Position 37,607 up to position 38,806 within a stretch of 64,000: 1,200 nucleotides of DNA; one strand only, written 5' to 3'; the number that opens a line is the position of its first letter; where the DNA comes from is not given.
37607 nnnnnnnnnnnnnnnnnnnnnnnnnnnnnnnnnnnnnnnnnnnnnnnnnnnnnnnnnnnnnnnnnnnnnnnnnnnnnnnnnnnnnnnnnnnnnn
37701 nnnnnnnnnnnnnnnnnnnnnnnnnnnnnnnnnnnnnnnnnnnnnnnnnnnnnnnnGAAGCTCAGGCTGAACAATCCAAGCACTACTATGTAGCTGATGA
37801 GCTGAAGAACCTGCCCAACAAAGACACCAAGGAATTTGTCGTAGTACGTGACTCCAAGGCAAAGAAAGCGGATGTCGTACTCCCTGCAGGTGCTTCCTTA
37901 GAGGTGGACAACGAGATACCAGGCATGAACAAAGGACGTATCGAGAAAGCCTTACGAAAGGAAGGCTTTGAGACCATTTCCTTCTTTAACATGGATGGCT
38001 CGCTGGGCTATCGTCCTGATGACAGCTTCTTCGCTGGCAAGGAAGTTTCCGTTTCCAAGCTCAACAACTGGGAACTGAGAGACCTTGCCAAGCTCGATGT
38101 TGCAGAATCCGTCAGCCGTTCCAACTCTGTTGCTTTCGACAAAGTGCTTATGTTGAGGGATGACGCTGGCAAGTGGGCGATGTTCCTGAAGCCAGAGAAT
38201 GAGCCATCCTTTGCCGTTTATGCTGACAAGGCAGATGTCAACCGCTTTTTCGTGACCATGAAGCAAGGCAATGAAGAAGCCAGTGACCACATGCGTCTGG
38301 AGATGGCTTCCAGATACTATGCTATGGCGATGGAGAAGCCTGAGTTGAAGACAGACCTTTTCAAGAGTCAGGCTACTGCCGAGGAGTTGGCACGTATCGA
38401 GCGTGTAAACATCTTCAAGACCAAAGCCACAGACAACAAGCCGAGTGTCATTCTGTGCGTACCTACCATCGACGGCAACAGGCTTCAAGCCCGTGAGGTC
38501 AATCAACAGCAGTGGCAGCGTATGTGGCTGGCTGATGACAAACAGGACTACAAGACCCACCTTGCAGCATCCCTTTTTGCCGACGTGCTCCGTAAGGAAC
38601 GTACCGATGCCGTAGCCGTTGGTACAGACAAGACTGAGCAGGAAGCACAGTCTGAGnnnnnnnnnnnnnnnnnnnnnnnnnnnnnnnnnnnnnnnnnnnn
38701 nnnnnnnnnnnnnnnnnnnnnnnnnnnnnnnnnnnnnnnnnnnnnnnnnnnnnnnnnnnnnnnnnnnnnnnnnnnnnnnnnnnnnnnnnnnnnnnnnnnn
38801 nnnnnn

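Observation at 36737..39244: Mobile-element protein fusing an ArdC-like ssDNA-binding module (dead zincin) to a stand-alone MutS mismatch-recognition domain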

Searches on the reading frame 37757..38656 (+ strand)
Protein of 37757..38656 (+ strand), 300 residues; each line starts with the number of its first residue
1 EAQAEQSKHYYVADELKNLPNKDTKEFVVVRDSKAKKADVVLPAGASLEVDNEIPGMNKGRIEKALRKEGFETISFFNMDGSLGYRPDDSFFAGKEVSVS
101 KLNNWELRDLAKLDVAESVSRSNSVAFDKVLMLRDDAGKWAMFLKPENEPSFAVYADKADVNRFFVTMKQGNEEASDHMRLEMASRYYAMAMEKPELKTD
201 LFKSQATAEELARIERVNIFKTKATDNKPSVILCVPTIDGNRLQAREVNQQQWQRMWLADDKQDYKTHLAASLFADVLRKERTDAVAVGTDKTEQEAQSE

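Call 37: find_homologous_proteins(query=window:37757-38656:+, max_evalue=0.001)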
Query window:37757-38656:+ (300 aa): 171 proteins with E <= 0.001 among 2325 candidates; the best 120 are listed.
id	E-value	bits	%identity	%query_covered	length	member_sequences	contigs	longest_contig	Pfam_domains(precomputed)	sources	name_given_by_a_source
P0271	1.4e-149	515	77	98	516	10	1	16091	PF01624.26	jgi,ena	jgi:hypothetical protein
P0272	2.4e-149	514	77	98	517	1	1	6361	PF01624.26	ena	-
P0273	2.3e-137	475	77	91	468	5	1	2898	PF01624.26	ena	-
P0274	4.5e-137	474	77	91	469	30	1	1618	PF01624.26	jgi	jgi:hypothetical protein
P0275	3.8e-136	471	76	91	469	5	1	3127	PF01624.26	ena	-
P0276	5.5e-136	471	76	91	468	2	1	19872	PF01624.26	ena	-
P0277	1.5e-129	449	67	97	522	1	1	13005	PF01624.26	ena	-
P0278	5.6e-125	434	75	84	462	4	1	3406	PF18818.8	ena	-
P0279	1.1e-121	424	77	81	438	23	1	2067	PF01624.26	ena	-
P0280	4.3e-117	409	69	88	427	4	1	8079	PF01624.26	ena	-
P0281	4.0e-116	405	68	88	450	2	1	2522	PF01624.26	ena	-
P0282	1.4e-113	397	66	87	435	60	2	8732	PF01624.26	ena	-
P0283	3.1e-110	386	61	98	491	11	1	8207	PF01624.26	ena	-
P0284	3.2e-108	379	58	96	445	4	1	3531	PF01624.26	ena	-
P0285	2.1e-104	367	99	57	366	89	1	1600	PF01624.26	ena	-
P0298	4.8e-94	333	53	99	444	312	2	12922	PF01624.26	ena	-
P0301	1.3e-93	332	50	99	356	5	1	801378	-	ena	-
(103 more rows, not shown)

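Call 38: find_encoding_contigs(protein=P0298, flank=6000, max_places=2)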
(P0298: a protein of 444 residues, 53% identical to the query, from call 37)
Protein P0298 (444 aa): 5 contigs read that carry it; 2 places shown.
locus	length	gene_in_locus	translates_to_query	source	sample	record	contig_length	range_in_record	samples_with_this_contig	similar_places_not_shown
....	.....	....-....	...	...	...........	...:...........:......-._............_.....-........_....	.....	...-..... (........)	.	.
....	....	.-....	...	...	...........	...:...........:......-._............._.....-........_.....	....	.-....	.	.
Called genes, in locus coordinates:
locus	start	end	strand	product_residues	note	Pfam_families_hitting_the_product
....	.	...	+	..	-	?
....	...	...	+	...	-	-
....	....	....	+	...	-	-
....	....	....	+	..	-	-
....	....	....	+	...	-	-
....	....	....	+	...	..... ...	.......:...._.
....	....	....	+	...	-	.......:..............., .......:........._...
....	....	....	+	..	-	-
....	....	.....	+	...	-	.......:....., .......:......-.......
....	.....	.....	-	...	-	-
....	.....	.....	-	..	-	-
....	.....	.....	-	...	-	-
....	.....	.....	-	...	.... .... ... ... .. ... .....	-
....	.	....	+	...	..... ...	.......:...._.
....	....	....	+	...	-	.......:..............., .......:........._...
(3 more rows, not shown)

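Call 39: find_encoding_contigs(protein=P0301, flank=8000, max_places=1)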
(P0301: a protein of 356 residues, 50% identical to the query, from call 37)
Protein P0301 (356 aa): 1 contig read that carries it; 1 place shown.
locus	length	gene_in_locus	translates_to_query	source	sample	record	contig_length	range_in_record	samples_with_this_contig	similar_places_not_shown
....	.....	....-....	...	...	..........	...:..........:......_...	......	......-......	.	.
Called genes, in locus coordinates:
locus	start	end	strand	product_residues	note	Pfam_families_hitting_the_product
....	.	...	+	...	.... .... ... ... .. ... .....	-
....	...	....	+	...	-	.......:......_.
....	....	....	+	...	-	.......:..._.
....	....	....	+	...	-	-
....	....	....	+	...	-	-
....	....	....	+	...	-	-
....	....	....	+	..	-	-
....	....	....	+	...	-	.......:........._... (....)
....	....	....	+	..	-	-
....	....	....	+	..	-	-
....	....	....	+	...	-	-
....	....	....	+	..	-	-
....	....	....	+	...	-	-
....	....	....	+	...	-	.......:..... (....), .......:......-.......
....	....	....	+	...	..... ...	-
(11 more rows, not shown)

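Call 40: find_encoding_contigs(protein=P0271, flank=6000, max_places=1)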
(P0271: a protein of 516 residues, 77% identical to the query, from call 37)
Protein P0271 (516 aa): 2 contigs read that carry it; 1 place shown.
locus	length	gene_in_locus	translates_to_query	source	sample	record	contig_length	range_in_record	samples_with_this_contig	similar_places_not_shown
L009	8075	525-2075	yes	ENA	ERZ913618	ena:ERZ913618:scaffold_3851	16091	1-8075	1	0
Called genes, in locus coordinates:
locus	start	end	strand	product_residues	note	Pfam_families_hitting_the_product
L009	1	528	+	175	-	?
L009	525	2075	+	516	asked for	PF01624:MutS_I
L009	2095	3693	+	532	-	PF01832:Glucosaminidase, PF01551:Peptidase_M23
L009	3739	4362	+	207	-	-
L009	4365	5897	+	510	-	PF08401:ArdcN, PF18818:MPTase-PolyVal, PF21977:DUF6926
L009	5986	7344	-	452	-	PF00691:OmpA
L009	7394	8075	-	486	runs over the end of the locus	PF01076:Mob_Pre, PF02183:HALZ (faint)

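Call 61: predict_structure(alignment_id=A2)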
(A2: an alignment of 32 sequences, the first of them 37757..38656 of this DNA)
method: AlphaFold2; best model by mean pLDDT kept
length: 300 residues; sequences in the alignment: 32
mean_pLDDT: 81.2   pTM: 0.54
mean pLDDT of the five models: 81.2, 80.4, 80.3, 79.0, 78.8
residues with pLDDT >= 90: 109; 70-90: 135; 50-70: 32; < 50: 24
segments of 3 or more residues with pLDDT < 50: 1-7, 284-300
pLDDT, mean of each block of 10 residues (from residue 1): 44 80 88 91 71 68 90 83 69 88 86 76 72 90 88 92 89 83 86 88 88 93 90 94 93 90 94 86 47 39
secondary structure, 60 per line:
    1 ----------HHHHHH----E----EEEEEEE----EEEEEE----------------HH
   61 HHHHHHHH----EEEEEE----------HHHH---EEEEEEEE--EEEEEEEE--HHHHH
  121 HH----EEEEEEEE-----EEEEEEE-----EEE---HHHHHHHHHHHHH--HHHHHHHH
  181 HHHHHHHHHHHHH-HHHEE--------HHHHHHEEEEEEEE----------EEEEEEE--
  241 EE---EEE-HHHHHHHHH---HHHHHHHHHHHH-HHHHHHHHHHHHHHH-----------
elements in order: H11-16 E26-32 E37-42 H59-68 E73-78 H89-92 E96-103 E106-113 H116-122 E127-134 E140-146 E152-154 H158-170 H173-193 H208-213 E214-221 E232-238 E246-248 H250-258 H262-273 H275-289

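Call 65: fold_search(model_id=the predicted structure, library=pdb)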
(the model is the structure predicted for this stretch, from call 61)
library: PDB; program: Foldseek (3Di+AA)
matches with E <= 10: 663; with E <= 0.001: 0
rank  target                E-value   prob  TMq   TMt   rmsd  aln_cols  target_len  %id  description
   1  7t4q_D                4.3e-02  0.25  0.12  0.19  18.5       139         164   10  CryoEM structure of the HCMV Pentamer gH/gL/UL128/UL130/UL131A in complex with neutralizing fabs 2C12, 7I13 and 13H11 (released 2022-03-23)
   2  8hpy_D                4.6e-02  0.16  0.11  0.07  18.4       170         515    9  Crystal structure of human LGI1-ADAM22 complex (released 2023-12-13)
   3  7t4r_E                6.5e-02  0.23  0.13  0.21  18.4       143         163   10  CryoEM structure of the HCMV Pentamer gH/gL/UL128/UL130/UL131A in complex with THBD and neutralizing fabs MSL-109 and  (released 2022-03-23)
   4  7t4r_N                6.5e-02  0.23  0.12  0.21  18.3       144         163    9  CryoEM structure of the HCMV Pentamer gH/gL/UL128/UL130/UL131A in complex with THBD and neutralizing fabs MSL-109 and  (released 2022-03-23)
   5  7kbb_D                6.5e-02  0.21  0.11  0.18  17.4       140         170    7  Cryo-EM structure of the HCMV pentamer bound by Fabs 2-18 and 8I21 (released 2021-08-11)
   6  5vob_D                6.8e-02  0.23  0.12  0.19  18.3       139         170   10  Crystal structure of HCMV Pentamer in complex with neutralizing antibody 8I21 (released 2017-07-05)
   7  7t4s_D                6.8e-02  0.21  0.12  0.19  17.1       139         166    9  CryoEM structure of the HCMV Pentamer gH/gL/UL128/UL130/UL131A in complex with NRP2 and neutralizing fabs 8I21 and 13H (released 2022-03-23)
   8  5y31_B                6.8e-02  0.14  0.11  0.07  18.4       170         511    9  Crystal structure of human LGI1-ADAM22 complex (released 2018-05-02)
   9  8y6b_D                9.1e-02  0.14  0.11  0.07  18.4       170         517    8  Structure of human LGI1-ADAM22 complex in space group P212121 (released 2024-02-14)
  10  5vod_D                1.1e-01  0.20  0.12  0.20  18.3       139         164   10  Crystal structure of HCMV Pentamer in complex with neutralizing antibody 9I6 (released 2017-07-05)
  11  5y2z_B                1.5e-01  0.11  0.11  0.10  18.5       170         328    8  Crystal structure of human LGI1 EPTP-ADAM22 complex (released 2018-05-02)
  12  6zqa_UL               2.4e-01  0.11  0.13  0.06  17.8       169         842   10  Cryo-EM structure of the 90S pre-ribosome from Saccharomyces cerevisiae, state A (Poly-Ala) (released 2020-09-23)
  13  3qku_B                2.4e-01  0.04  0.09  0.09  19.1       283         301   12  Mre11 Rad50 binding domain in complex with Rad50 and AMP-PNP (released 2011-03-30)
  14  9rn1_M                2.5e-01  0.06  0.12  0.12  16.4       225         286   10  Structure of BAF-nucleosome complex with OCT4-SOX2 at SHL+6 in ADP-bound state, BAF47 bound to ATPase lobe 2 (released 2026-02-11)
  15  8hq2_D                2.7e-01  0.10  0.11  0.07  17.9       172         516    8  Crystal structure of human ADAM22 in complex with human LGI1 mutant (released 2023-12-13)
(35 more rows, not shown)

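Call 66: fold_search(model_id=the predicted structure, library=viral)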
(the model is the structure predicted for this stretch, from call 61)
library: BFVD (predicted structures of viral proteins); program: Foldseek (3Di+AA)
matches with E <= 10: 1087; with E <= 0.001: 0
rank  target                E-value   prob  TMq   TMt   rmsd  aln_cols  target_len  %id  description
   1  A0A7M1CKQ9            4.5e-02  0.33  0.15  0.22  16.2       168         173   10  DUF7304 domain-containing protein [Mycobacterium phage Firehouse51]
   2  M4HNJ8                4.5e-02  0.28  0.10  0.19  24.5       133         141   12  Uncharacterized protein [Bacillus phage vB_BceM_Bc431v3]
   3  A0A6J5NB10            5.7e-02  0.16  0.13  0.13  22.6       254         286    9  Uncharacterized protein [uncultured Caudovirales phage]
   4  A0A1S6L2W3            6.0e-02  0.33  0.17  0.17  21.6       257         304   10  Uncharacterized protein [Erwinia phage vB_EamM_Yoloswag]
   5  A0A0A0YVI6            7.1e-02  0.14  0.13  0.14  24.9       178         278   12  Ryanodine receptor Ryr domain-containing protein [Erwinia phage phiEa2809]
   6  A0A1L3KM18            8.4e-02  0.35  0.17  0.12  13.2       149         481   11  (no name in the UniProt tables at hand)
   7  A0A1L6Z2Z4            9.5e-02  0.23  0.12  0.11  17.5       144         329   10  (no name in the UniProt tables at hand)
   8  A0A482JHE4            9.5e-02  0.21  0.11  0.20  14.6       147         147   12  Uncharacterized protein [Gordonia phage BrutonGaster]
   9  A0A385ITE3            1.1e-01  0.13  0.13  0.15  25.5       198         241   14  Uncharacterized protein [Salmonella phage SenASZ3]
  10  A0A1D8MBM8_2          1.1e-01  0.08  0.09  0.04  18.4       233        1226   11  (no name in the UniProt tables at hand)
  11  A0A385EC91            1.3e-01  0.16  0.11  0.20  15.5       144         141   12  Uncharacterized protein [Caulobacter phage CcrBL9]
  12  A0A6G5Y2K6            1.6e-01  0.60  0.15  0.10   7.9        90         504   19  (no name in the UniProt tables at hand)
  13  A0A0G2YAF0            1.6e-01  0.04  0.10  0.06  27.4       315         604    8  Putative jmjc domain-containing protein [Acanthamoeba polyphaga mimivirus]
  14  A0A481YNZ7            1.7e-01  0.11  0.10  0.08  18.9       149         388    9  Ribonuclease III [Pithovirus LCDPAC01]
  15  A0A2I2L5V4            1.7e-01  0.10  0.12  0.07  18.2       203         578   12  Ribonuclease III [Orpheovirus IHUMI-LCC2]
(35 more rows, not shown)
